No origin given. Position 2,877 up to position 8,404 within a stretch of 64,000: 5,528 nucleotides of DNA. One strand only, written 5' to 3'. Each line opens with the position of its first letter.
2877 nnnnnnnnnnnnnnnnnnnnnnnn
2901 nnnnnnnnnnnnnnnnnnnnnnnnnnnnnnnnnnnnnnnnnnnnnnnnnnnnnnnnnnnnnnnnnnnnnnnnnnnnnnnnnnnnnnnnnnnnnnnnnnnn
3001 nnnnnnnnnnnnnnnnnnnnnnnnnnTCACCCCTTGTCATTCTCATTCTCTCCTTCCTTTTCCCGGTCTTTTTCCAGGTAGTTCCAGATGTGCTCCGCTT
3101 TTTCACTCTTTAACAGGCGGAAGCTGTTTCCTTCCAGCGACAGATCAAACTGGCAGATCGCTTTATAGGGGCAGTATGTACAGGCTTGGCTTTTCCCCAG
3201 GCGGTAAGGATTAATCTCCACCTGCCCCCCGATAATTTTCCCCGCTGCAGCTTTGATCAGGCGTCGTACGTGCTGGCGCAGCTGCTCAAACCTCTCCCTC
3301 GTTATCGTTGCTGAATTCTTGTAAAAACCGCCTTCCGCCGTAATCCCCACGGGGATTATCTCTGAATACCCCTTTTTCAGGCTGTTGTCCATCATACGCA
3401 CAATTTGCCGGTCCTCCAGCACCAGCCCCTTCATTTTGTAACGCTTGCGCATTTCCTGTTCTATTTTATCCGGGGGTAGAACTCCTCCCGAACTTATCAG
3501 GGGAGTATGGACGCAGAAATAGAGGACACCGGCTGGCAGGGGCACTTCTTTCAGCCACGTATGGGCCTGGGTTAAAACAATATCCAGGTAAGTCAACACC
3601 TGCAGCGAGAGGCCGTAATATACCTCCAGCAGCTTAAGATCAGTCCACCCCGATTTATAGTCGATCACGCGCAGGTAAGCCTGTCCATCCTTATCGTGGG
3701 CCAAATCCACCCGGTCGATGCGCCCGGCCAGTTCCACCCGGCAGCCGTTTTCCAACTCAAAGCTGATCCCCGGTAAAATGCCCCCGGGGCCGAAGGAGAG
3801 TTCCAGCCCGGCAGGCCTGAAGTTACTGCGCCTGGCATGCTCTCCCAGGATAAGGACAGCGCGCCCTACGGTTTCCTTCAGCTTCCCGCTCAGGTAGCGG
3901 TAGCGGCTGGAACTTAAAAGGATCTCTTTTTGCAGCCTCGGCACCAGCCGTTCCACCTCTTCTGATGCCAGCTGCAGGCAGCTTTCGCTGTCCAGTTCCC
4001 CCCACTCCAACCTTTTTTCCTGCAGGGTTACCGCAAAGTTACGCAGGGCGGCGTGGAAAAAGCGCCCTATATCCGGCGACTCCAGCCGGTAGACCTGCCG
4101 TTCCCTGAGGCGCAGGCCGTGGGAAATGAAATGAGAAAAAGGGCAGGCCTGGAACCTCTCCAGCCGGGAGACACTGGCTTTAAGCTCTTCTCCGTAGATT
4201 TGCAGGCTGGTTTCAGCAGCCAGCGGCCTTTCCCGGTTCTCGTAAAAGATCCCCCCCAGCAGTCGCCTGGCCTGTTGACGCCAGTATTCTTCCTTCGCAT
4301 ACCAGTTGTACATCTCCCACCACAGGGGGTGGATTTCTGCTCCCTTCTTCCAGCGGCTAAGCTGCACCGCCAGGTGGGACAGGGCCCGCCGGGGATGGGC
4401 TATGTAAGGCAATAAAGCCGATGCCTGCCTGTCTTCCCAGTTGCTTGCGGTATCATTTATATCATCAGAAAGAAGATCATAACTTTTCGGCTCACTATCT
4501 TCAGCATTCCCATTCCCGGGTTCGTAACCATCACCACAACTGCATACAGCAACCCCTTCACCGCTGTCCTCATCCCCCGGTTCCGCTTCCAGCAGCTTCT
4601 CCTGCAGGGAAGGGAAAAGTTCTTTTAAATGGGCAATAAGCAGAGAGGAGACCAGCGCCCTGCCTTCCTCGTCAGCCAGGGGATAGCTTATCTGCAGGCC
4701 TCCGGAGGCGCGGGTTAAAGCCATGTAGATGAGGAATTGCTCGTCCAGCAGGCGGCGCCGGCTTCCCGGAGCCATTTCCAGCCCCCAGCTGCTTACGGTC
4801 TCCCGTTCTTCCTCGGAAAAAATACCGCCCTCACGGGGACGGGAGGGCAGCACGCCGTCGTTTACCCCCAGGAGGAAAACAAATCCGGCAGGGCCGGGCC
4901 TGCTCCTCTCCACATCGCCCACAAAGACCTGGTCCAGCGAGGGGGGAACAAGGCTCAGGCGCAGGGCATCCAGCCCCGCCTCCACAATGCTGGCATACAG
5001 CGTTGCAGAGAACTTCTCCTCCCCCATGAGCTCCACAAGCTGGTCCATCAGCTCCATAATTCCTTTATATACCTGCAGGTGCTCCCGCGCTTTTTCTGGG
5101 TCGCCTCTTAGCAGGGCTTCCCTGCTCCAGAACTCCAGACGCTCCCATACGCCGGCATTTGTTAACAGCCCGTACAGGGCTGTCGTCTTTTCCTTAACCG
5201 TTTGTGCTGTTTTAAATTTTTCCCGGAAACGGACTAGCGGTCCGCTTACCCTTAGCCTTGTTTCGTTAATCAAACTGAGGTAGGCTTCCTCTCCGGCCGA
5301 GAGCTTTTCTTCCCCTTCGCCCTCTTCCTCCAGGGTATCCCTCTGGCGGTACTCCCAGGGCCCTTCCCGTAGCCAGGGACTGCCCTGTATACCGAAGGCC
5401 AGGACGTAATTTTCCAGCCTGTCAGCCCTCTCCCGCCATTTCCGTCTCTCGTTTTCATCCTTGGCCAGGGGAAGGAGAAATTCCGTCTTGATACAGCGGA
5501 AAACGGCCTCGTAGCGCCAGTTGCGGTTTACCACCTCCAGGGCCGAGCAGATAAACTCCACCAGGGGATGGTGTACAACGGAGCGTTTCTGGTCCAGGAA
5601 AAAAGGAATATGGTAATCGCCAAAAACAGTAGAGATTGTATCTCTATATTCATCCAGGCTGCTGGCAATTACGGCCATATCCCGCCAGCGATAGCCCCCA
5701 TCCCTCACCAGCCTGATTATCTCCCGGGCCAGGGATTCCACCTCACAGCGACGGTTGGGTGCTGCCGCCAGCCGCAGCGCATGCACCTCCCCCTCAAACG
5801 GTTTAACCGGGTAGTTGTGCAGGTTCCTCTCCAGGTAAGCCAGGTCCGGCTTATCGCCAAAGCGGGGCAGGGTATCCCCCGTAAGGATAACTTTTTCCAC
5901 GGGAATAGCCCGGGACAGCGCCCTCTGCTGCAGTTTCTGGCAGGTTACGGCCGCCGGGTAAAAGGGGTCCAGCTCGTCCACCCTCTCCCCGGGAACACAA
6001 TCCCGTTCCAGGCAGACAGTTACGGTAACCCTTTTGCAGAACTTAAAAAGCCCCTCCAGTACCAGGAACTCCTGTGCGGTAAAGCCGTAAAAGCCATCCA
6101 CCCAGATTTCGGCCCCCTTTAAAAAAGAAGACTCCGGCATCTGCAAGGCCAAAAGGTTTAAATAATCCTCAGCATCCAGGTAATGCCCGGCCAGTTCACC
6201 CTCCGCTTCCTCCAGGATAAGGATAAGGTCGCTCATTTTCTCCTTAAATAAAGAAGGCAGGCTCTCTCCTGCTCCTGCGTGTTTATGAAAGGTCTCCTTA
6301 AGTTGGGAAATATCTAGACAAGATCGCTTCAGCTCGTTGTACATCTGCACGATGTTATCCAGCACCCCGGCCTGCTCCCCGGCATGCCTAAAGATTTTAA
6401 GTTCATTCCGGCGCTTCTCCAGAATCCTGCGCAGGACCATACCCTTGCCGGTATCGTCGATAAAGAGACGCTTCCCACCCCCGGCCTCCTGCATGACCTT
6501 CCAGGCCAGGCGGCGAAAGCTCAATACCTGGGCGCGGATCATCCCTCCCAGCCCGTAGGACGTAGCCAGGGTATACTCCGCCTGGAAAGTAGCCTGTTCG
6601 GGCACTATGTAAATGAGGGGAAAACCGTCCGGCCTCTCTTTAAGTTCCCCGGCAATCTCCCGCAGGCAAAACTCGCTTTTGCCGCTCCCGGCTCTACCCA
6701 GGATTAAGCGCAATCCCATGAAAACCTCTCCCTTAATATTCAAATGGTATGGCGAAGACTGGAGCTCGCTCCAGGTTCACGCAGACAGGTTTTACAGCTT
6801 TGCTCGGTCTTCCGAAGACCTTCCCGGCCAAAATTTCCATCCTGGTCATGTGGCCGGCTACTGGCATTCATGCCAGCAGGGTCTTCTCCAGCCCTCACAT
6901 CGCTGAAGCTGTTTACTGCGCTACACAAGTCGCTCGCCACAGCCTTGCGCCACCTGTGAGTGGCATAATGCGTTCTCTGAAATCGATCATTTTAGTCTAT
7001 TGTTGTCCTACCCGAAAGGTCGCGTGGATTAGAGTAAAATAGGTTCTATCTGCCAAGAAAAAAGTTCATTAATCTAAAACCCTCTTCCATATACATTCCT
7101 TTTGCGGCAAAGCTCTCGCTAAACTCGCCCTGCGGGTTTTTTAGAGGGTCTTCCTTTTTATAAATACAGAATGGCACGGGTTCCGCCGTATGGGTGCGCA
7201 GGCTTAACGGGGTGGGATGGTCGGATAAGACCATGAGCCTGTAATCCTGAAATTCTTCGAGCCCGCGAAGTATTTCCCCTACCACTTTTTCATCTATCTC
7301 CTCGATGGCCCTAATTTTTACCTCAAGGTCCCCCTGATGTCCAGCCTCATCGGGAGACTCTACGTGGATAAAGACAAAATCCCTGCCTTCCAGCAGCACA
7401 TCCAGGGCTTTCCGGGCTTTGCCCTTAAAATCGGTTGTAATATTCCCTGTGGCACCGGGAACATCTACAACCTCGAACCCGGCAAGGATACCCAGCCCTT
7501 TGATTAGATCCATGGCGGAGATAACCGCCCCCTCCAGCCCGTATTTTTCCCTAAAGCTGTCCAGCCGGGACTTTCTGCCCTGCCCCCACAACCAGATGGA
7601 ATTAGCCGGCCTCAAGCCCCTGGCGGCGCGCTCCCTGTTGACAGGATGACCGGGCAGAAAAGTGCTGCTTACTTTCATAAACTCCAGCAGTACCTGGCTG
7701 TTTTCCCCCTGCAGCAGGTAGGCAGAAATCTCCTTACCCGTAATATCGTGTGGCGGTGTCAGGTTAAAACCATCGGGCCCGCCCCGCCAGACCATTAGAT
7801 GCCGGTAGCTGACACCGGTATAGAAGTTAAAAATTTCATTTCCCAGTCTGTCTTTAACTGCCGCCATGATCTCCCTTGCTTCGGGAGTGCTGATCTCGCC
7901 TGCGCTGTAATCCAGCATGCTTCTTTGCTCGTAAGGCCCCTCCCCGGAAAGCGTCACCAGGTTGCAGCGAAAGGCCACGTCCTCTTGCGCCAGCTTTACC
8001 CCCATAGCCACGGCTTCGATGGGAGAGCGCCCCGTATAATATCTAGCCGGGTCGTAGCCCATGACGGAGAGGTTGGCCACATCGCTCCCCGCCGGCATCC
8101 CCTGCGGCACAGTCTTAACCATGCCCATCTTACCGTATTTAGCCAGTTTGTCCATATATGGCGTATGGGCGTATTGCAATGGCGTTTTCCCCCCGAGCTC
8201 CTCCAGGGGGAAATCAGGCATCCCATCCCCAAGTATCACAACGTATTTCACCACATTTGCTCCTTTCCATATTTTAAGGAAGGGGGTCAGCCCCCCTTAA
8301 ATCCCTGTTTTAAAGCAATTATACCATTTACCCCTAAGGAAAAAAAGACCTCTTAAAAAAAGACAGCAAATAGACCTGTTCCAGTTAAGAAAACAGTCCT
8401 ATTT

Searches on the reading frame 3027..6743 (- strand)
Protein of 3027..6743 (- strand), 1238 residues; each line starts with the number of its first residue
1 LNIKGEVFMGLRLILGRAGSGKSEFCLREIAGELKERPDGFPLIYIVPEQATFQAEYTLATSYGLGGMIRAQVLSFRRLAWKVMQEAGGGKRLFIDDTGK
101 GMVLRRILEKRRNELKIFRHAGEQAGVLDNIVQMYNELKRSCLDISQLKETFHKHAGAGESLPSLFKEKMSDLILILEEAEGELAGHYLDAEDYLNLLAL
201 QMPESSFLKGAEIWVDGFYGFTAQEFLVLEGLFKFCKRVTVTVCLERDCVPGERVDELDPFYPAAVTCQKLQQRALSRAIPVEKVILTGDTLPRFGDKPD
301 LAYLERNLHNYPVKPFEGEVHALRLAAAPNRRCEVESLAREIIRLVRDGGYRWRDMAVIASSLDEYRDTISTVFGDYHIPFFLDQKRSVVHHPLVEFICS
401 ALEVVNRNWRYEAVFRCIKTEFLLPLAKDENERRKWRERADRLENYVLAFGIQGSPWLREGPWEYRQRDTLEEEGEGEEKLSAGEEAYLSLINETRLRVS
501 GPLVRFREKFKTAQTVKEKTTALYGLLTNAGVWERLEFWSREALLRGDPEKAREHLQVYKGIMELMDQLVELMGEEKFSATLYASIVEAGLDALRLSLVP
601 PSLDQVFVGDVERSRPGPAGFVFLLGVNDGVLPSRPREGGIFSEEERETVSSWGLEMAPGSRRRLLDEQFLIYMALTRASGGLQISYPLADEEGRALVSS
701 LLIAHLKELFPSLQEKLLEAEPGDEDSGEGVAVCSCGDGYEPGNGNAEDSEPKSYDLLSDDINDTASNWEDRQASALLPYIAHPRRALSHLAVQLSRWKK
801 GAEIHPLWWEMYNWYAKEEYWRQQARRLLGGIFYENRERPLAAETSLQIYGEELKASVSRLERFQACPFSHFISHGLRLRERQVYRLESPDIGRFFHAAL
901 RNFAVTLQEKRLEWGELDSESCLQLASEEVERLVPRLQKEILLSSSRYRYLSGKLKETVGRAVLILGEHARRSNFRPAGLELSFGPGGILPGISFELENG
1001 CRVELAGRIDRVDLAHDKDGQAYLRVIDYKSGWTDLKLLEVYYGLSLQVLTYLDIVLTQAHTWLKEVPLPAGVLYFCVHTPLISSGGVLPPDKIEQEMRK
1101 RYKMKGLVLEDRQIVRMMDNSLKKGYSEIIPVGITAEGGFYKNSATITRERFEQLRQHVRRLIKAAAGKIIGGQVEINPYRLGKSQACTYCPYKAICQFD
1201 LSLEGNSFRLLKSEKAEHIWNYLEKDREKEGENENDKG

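Call 67: search_protein_families(library=pfam, proteins=[window:3027-6743:-], max_evalue=0.00001)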
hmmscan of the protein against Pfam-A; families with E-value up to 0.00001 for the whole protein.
window:3027-6743:- (1238 aa): 2 families
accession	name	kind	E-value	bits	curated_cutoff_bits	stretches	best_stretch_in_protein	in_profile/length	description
PF21445.3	ADDB_N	-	1.9e-95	319.8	26.6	1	13-305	1-290/290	ADDB, N-terminal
PF12705.13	PDDEXK_1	-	1.3e-49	169.8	22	1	856-1198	2-247/247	PD-(D/E)XK nuclease superfamily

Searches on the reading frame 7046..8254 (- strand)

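Call 67: search_protein_families(library=pfam, proteins=[window:7046-8254:-], max_evalue=0.00001)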
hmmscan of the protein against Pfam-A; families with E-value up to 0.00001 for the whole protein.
window:7046-8254:- (402 aa): 2 families
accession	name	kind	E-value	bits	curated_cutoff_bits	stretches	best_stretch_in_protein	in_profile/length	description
PF10143.14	PhosphMutase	-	4.4e-59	199.6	21.5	1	38-206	1-170/170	2,3-bisphosphoglycerate-independent phosphoglycerate mutase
PF01676.23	Metalloenzyme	-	1.3e-44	153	24.3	1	3-368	2-224/252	Metalloenzyme superfamily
